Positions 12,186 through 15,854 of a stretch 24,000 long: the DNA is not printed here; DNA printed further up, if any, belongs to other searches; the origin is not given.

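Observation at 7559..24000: Duplicated, diverged three-gene set of secreted proteins (A: HExxH-LamG-coiled coil; F: FGE-fold; B: CBM-like/propeller/2xCXXCH). Candidate uncharacterised extracytoplasmic system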

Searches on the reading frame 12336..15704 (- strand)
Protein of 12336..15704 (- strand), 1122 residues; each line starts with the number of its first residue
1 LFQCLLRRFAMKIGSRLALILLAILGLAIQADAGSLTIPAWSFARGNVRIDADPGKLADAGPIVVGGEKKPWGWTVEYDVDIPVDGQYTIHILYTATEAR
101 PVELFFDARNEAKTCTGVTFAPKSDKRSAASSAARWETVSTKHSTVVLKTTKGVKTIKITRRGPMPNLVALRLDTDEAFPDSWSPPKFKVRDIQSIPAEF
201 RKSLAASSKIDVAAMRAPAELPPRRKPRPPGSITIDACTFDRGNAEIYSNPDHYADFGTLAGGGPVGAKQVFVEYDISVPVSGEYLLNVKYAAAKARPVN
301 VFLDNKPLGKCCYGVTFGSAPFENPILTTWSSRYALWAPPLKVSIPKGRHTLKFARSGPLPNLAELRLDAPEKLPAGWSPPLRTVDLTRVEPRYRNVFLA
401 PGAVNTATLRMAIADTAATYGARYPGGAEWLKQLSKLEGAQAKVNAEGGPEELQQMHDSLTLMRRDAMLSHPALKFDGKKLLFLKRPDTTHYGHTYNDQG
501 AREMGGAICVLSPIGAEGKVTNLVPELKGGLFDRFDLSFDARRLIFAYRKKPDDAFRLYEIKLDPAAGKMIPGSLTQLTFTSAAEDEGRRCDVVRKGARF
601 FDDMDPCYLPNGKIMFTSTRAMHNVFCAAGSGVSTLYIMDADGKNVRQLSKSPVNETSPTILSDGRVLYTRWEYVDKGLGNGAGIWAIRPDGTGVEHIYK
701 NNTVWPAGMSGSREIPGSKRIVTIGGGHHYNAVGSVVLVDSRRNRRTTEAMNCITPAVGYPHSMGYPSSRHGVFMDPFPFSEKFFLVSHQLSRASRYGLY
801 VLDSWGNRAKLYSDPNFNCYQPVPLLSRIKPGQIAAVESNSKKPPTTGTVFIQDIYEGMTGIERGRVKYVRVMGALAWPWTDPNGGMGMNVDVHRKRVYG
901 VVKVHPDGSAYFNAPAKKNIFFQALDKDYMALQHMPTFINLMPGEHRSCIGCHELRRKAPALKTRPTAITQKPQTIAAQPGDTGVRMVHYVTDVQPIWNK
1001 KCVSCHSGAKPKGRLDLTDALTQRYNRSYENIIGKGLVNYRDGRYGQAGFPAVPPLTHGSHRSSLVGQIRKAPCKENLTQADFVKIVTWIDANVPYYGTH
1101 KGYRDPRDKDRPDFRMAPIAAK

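Call 6: search_protein_families(library=pfam, proteins=[window:12336-15704:-], max_evalue=0.01)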
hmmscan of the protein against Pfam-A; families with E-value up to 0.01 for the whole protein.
window:12336-15704:- (1122 aa): 3 families
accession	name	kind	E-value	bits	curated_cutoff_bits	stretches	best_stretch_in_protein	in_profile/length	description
PF18582.6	HZS_alpha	-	1.8e-21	77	26.6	1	866-954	2-98/98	Hydrazine synthase alpha subunit middle domain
PF13442.11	Cytochrome_CBB3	-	0.00043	21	27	0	993-1022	5-33/68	Cytochrome C oxidase, cbb3-type, subunit III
PF07676.18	PD40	-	0.00062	20.1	20.9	0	647-669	2-24/38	WD40-like Beta Propeller Repeat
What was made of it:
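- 12336..15674 (-): B1: 1112 aa. Signal peptide, two CBM6/35-like beta-sandwiches, a helical linker, then a full hydrazine-synthase-alpha-like body (beta-propeller, middle haem domain, C-terminal cytochrome c domain). Pfam HZS_alpha 2e-21 (call 6).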

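Call 24: search_solved_structures(query=window:12336-15704:-, max_evalue=0.1, show_alignments=2)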
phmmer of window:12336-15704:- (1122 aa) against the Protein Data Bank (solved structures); distinct sequences matched with E-value up to 0.1: 1.
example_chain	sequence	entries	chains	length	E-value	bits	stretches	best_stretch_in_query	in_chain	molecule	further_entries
5c2v_A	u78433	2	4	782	1.3e-07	33.1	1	771-835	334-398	HYDRAZINE SYNTHASE ALPHA SUBUNIT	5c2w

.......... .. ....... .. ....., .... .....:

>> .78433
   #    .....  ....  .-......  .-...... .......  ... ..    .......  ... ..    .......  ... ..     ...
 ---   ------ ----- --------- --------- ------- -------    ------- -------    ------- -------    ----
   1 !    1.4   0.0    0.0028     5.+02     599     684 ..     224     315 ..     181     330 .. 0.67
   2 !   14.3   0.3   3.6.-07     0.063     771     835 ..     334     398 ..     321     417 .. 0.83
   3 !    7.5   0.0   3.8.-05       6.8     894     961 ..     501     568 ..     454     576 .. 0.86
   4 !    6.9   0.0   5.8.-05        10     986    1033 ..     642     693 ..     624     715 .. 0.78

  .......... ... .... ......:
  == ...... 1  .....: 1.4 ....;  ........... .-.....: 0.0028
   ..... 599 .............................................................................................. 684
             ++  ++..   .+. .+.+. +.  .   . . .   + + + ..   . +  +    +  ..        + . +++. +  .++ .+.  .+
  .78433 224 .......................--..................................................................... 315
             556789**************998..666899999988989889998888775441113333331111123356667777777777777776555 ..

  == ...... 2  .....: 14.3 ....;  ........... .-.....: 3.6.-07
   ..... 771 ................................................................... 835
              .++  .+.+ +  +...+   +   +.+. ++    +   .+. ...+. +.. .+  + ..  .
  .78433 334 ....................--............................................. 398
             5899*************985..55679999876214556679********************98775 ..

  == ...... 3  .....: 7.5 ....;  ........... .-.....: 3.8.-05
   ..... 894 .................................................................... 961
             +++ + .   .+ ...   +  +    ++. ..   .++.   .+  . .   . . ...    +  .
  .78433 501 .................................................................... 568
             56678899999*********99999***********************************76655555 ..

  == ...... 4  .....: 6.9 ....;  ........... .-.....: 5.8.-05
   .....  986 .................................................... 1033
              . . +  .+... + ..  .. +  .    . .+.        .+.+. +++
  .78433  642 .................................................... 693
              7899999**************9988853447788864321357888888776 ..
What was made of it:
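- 12336..15674 (-): PDB sequence hit 5c2v_A (call 24).
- On Hydrazine synthase alpha subunit: B has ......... where HZS has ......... (call 24).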

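Call 31: find_homologous_proteins(query=window:12336-15704:-, max_evalue=0.00001)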
Query window:12336-15704:- (1122 aa): 176 proteins with E <= 0.00001 among 8000 candidates; the best 120 are listed.
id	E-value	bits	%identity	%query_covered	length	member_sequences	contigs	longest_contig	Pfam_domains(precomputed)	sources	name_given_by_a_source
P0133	0.0e+0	2367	90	98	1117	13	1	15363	PF18582.7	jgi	jgi:hypothetical protein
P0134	0.0e+0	2090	79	97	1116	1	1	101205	PF18582.7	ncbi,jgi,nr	ncbi:MAG: hypothetical protein HN350_09995 [Phycisphaerales bacterium]|jgi:hypothetical protein|nr:h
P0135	0.0e+0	2089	79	97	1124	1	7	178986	PF18582.7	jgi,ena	-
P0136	0.0e+0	2072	78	99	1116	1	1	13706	PF18582.7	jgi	jgi:hypothetical protein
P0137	0.0e+0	1573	59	97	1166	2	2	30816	PF18582.7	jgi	-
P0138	0.0e+0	1571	59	97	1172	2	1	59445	PF18582.7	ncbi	-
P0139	0.0e+0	1493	59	99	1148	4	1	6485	PF18582.7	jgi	-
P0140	0.0e+0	1493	59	99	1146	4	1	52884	PF18582.7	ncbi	-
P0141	0.0e+0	1485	58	99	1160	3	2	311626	PF18582.7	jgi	jgi:hypothetical protein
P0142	0.0e+0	1479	58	99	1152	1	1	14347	PF18582.7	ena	-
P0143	0.0e+0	1479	59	99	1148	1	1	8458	PF18582.7,PF07676.19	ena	-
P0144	0.0e+0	1477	58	98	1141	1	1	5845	PF18582.7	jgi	-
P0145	0.0e+0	1476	60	99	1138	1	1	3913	PF18582.7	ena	-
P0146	0.0e+0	1471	58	99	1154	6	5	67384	PF18582.7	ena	-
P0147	0.0e+0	1469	59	98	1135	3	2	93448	PF18582.7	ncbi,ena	-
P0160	0.0e+0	1443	57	99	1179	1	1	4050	PF18582.7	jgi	-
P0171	0.0e+0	1420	56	98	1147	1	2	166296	PF18582.7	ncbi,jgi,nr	ncbi:MAG: hypothetical protein QGG42_00410 [Phycisphaerae bacterium]|jgi:hypothetical protein|nr:hyp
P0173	0.0e+0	1415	56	98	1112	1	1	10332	PF18582.7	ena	-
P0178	0.0e+0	1410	56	99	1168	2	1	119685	PF18582.7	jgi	-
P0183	0.0e+0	1407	56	98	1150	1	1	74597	PF18582.7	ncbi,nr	ncbi:MAG: hypothetical protein NTW21_05330 [Verrucomicrobia bacterium]|nr:hypothetical protein [Verr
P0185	0.0e+0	1406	57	99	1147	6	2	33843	PF18582.7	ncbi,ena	-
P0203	0.0e+0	1372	55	99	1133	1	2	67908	PF18582.7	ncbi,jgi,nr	ncbi:MAG: hypothetical protein QGH60_13955 [Phycisphaerae bacterium]|jgi:hypothetical protein|nr:hyp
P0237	0.0e+0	1289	52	99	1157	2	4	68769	PF18582.7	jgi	-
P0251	0.0e+0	1255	51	98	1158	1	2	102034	PF18582.7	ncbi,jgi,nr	ncbi:MAG: hypothetical protein QGH60_09995 [Phycisphaerae bacterium]|jgi:hypothetical protein|nr:hyp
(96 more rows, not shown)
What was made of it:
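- Homologs carry CBM_6 or CBM_35 (call 31).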

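Call 54: find_encoding_contigs(protein=P0185, flank=10000, max_places=4)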
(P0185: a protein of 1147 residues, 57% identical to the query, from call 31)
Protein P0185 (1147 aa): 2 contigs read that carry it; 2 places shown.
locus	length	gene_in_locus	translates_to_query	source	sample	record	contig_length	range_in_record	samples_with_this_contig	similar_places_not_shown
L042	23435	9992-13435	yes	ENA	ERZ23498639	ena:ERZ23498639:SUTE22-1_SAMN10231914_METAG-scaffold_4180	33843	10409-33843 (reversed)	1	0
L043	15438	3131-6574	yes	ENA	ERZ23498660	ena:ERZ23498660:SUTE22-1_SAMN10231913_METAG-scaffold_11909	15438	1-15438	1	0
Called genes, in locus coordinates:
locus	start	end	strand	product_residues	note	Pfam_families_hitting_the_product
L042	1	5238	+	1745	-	?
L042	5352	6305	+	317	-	PF03781:FGE-sulfatase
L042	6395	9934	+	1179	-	PF18582:HZS_alpha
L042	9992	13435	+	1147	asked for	PF18582:HZS_alpha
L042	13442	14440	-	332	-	PF03781:FGE-sulfatase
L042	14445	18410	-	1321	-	PF19527:DUF6055, PF13385:Laminin_G_3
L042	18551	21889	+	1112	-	PF18582:HZS_alpha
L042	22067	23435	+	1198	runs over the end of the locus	PF19527:DUF6055, PF13385:Laminin_G_3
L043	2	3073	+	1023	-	?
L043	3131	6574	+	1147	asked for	PF18582:HZS_alpha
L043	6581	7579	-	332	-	PF03781:FGE-sulfatase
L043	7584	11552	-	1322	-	PF19527:DUF6055, PF13385:Laminin_G_3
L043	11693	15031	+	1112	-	PF18582:HZS_alpha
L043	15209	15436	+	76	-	?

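Call 55: search_protein_families(library=pfam, proteins=[L042:1-5235:+, L042:5352-6302:+, L042:6395-9931:+], max_evalue=0.01)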
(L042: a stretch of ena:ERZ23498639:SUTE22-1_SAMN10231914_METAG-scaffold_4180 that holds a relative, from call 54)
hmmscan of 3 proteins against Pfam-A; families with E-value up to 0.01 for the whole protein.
L042:1-5235:+ (1745 aa): 11 families
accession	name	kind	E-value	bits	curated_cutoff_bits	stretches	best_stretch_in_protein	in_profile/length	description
PF13385.13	Laminin_G_3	-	1.7e-14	54.7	27.6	1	8-99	62-150/151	Concanavalin A-like lectin/glucanases superfamily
PF17963.7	Big_9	-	1.1e-13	52.2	23.6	1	107-187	4-79/89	Bacterial Ig domain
PF17892.7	Cadherin_5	-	2.2e-12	47.1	26.5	1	107-197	5-96/98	Cadherin-like domain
PF13205.12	Big_5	-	9.9e-12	46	23.6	1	206-285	16-97/105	Bacterial Ig-like domain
PF17803.7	Cadherin_4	-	2e-11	44.7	25.1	1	104-166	11-71/71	Bacterial cadherin-like domain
PF07691.17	PA14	-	5.3e-11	43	24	1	327-446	29-142/147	PA14 domain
PF19078.6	Big_12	-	1.4e-09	38.6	27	2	821-886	1-60/102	Bacterial Ig-like domain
PF00041.27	fn3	-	7.4e-07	29.7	25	1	467-546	2-79/84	Fibronectin type III domain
PF10528.15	GLEYA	-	2.5e-05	24.9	26.2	1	348-433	4-85/91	GLEYA domain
PF04234.18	CopC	-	0.00012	23.5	23.3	0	1290-1354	18-74/92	CopC domain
PF00404.24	Dockerin_1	-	0.0038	17.8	22.9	0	1621-1643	1-23/57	Dockerin type I domain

L042:5352-6302:+ (317 aa): 1 family
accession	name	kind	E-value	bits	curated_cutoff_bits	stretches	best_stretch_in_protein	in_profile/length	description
PF03781.23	FGE-sulfatase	-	1.2e-37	130.4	23.3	1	75-308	4-253/255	Sulfatase-modifying factor enzyme 1-like domain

L042:6395-9931:+ (1179 aa): 2 families
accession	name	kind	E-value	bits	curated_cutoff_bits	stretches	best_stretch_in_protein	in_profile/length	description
PF18582.6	HZS_alpha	-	1e-20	74.5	26.6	1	914-1004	1-98/98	Hydrazine synthase alpha subunit middle domain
PF03944.20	Endotoxin_C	-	0.0055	17.5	21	0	262-315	25-78/142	delta endotoxin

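Call 57: search_protein_families(library=ncbifam, proteins=[window:12336-15674:-, L042:5352-6302:+, L042:1-5235:+], max_evalue=0.01)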
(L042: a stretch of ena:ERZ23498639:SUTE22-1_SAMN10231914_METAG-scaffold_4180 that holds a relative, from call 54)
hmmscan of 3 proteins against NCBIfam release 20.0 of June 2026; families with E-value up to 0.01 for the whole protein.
window:12336-15674:- (1112 aa): 3 families
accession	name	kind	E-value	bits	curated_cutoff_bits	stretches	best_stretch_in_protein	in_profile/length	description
NF052339.1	hydrazine_alpha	equivalog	9.1e-16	56.9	800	1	884-945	525-586/804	hydrazine synthase subunit alpha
TIGR02800.1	propeller_TolB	equivalog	0.0016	17.5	343.15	1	616-658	251-293/418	Tol-Pal system beta propeller repeat protein TolB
NF053518.1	DipepPtdsDpp5Prph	equivalog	0.0097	14.4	900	0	621-688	39-101/655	dipeptidyl-peptidase Dpp5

L042:5352-6302:+ (317 aa): 6 families
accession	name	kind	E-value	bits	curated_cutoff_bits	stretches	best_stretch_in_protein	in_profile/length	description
NF051459.1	pyoverdine_PvdO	equivalog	9.1e-38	129.9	500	1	74-309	34-277/280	dihydropyoverdine dehydrogenase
TIGR03525.2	GldK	equivalog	7e-10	38.8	350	1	149-309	225-404/408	T9SS ring complex lipoprotein PorK/GldK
NF041186.1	SenA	equivalog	1e-06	28.4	420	1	141-309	268-381/382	selenoneine synthase SenA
TIGR03440.2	egtB_TIGR03440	equivalog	2.9e-06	26.6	360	1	70-129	166-224/413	ergothioneine biosynthesis protein EgtB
TIGR04344.1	ovoA_Nterm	equivalog_domain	4.3e-05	22.6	400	1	149-308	300-443/444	5-histidylcysteine sulfoxide synthase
TIGR02171.1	Fb_sc_TIGR02171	subfamily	0.00057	18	544.35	1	96-167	58-127/912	TIGR02171 family lipoprotein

L042:1-5235:+ (1745 aa): 2 families
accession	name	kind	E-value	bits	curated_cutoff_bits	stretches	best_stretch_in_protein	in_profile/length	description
NF012211.1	tand_rpt_95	domain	1.9e-12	46.9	90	1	119-199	5-85/98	tandem-95 repeat protein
NF052521.1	TafC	equivalog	0.0026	16.9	410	1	22-102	280-359/373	TafC family fimbrial protein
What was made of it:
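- F3 matches the whole PvdO model (130 bits) and the whole FGE Pfam profile (calls 55, 57).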

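Call 63: predict_structure(alignment_id=A4)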
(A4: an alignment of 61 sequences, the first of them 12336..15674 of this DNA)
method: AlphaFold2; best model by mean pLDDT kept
length: 1112 residues; sequences in the alignment: 61
mean_pLDDT: 85.6   pTM: 0.85
mean pLDDT of the five models: 85.6, 85.6, 85.5, 83.8, 80.4
residues with pLDDT >= 90: 572; 70-90: 411; 50-70: 89; < 50: 40
segments of 3 or more residues with pLDDT < 50: 1-20, 666-669, 944-946, 1043-1049, 1108-1112
pLDDT, mean of each block of 10 residues (from residue 1): 35 38 82 92 92 90 90 94 95 90 91 84 92 86 94 92 94 85 85 74 85 81 95 95 89 89 96 96 94 95 88 81 91 95 95 96 91 90 91 93 95 93 95 86 93 94 83 91 84 94 87 94 95 97 95 94 97 92 87 95 94 81 93 91 87 91 59 82 82 71 92 89 92 72 86 78 94 96 90 94 94 92 64 76 81 88 86 71 77 93 89 89 76 81 51 77 94 86 89 86 88 85 86 61 48 82 82 91 74 67 57 41
secondary structure, 60 per line:
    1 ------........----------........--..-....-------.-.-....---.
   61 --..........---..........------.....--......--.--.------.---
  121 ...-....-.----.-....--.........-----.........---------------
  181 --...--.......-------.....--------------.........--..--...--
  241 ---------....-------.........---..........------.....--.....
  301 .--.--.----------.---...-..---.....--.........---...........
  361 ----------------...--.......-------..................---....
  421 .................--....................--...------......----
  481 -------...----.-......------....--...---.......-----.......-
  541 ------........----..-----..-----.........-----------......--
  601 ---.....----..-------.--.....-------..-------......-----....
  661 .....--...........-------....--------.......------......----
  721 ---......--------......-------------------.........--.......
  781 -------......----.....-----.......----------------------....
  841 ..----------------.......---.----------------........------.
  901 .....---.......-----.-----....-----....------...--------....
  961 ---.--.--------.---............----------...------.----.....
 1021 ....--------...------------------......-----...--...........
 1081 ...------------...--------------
elements in order (helices of 4 or more, strands of 3 or more residues): H7-14 E25-29 E38-41 E53-56 E63-72 E76-85 E92-96 E99-104 E125-128 E137-140 E143-151 E157-165 H188-194 H202-206 E221-226 E236-238 E250-253 E261-269 E273-282 E289-293 E296-301 E331-335 E338-346 E350-360 H382-388 H396-413 H417-437 H440-459 E471-476 E497-502 E509-512 E521-527 E533-539 E547-554 H573-581 E593-598 E604-608 E625-629 E646-651 E657-665 E668-678 E686-689 E698-704 E711-716 E724-729 E741-743 E763-771 E774-780 E788-793 E798-802 E808-814 E837-842 E859-865 E886-893 E900-905 E909-915 E927-930 E936-939 H957-960 H980-991 H1017-1024 H1054-1059 H1070-1083
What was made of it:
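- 12336..15674 (-): Model pLDDT 85.6 (call 63).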
